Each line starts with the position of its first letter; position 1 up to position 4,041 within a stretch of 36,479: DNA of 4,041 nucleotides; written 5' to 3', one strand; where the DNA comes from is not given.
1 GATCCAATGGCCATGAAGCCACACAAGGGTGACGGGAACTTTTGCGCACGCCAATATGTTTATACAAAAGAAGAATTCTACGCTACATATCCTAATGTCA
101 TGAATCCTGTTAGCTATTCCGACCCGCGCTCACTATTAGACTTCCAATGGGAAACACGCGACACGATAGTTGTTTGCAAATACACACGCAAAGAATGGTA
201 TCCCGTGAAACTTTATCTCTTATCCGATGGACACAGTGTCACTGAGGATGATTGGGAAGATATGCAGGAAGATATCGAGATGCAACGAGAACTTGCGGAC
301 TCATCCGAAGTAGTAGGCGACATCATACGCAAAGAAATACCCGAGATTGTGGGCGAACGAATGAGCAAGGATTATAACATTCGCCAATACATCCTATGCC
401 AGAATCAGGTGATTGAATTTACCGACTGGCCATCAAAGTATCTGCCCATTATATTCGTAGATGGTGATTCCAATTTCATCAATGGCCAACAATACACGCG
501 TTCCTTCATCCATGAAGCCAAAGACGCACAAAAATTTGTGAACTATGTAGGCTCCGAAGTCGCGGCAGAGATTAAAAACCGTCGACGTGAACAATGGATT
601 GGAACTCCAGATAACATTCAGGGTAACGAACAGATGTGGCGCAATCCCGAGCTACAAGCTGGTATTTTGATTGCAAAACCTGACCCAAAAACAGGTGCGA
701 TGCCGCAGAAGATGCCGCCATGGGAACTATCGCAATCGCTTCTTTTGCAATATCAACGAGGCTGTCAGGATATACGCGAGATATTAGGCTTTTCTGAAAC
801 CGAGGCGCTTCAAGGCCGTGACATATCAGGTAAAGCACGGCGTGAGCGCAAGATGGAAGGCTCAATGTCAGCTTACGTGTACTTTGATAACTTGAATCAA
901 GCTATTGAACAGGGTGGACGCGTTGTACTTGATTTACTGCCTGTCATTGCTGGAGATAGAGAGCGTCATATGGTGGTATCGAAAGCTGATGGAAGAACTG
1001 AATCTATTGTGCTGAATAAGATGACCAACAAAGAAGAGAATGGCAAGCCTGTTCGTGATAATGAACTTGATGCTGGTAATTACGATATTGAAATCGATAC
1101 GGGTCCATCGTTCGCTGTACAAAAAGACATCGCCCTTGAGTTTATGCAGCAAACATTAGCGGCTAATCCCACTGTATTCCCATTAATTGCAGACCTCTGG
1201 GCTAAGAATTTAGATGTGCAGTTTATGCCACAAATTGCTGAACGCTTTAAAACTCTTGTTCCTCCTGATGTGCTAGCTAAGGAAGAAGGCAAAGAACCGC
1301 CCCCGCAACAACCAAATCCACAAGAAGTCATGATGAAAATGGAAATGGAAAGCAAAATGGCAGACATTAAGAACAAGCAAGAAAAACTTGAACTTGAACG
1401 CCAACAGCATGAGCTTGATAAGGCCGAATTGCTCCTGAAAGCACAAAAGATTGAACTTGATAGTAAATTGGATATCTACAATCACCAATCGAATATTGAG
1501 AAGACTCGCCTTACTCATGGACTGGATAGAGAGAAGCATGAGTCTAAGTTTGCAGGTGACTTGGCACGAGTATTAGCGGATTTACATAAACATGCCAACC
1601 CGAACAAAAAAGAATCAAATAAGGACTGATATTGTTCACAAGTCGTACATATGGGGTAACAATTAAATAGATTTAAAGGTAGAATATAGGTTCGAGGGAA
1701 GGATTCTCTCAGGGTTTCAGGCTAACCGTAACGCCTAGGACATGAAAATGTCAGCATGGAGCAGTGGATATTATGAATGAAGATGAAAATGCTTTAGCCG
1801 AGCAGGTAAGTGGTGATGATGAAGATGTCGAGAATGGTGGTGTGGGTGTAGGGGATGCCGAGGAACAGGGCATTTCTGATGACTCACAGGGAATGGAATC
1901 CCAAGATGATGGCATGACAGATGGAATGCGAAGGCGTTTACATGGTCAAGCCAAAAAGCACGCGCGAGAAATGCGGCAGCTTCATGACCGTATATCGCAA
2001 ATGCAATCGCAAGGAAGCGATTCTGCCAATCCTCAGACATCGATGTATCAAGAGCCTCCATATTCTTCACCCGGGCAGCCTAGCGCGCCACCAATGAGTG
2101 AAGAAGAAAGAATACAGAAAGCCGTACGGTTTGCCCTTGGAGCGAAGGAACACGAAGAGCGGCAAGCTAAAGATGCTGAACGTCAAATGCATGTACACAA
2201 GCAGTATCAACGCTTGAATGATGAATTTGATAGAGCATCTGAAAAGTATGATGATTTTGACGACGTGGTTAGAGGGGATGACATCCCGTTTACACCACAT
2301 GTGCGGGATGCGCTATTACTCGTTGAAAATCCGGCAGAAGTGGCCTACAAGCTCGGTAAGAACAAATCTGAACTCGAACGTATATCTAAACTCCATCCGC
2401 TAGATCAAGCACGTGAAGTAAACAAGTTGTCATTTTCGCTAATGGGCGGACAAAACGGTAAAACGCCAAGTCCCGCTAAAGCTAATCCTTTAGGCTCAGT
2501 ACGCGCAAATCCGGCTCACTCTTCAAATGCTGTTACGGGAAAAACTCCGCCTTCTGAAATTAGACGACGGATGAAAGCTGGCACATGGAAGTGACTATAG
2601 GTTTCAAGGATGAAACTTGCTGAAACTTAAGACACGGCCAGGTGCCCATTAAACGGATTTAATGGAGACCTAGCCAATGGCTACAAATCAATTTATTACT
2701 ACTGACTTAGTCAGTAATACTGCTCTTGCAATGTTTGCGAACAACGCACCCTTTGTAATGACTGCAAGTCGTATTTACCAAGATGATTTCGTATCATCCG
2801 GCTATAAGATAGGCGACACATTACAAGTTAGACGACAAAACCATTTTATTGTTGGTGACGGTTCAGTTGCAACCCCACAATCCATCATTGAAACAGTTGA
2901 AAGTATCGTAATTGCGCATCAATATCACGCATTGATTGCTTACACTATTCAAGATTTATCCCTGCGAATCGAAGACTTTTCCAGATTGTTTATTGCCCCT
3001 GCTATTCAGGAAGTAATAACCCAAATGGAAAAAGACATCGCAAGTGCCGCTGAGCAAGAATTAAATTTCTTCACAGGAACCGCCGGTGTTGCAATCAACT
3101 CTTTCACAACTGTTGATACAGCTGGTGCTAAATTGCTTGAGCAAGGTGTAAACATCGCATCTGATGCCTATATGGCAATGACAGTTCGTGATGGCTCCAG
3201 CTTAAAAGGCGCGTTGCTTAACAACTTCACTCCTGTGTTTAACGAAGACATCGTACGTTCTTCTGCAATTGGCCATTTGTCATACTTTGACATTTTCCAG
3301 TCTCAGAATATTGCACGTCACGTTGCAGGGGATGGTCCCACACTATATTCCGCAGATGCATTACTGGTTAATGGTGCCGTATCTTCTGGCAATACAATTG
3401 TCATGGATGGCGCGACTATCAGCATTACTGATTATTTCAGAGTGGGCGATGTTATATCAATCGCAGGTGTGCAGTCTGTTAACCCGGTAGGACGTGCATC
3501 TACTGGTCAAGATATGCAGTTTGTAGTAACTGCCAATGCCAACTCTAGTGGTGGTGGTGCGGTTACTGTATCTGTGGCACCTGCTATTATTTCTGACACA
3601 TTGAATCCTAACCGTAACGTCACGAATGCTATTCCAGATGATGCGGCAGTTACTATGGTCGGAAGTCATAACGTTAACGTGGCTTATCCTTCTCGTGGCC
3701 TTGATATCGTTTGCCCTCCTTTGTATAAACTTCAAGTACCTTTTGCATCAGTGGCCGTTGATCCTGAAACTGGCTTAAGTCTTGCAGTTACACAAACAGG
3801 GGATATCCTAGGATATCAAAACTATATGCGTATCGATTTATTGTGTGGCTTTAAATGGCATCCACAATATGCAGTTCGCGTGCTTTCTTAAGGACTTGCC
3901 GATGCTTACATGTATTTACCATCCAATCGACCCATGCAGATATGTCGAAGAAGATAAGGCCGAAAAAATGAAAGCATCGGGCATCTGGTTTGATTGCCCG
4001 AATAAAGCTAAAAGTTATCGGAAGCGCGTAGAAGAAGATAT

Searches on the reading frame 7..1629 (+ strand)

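Call 53: search_protein_families(library=phrogs, proteins=[window:7-1629:+], max_evalue=0.00001)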
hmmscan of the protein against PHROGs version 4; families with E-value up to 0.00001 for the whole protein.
window:7-1629:+ (540 aa): 3 families
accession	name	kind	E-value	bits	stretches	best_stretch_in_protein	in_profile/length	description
phrog_156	-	head and packaging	4e-62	211.6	1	3-496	165-638/681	portal protein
phrog_14911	-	unknown function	4.6e-09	36.7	1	12-214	171-366/404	-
phrog_1216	-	head and packaging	8.7e-09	35.4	1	356-527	534-701/714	portal protein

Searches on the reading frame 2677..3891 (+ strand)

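Call 53: search_protein_families(library=phrogs, proteins=[window:2677-3891:+], max_evalue=0.00001)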
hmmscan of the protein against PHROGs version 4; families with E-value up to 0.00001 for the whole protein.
window:2677-3891:+ (404 aa): 2 families
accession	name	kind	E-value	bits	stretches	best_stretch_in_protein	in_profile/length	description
phrog_283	-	head and packaging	8.8e-54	184.3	1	3-403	2-382/385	major head protein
phrog_1302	-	tail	9.3e-06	26.3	0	224-311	85-160/201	distal tail protein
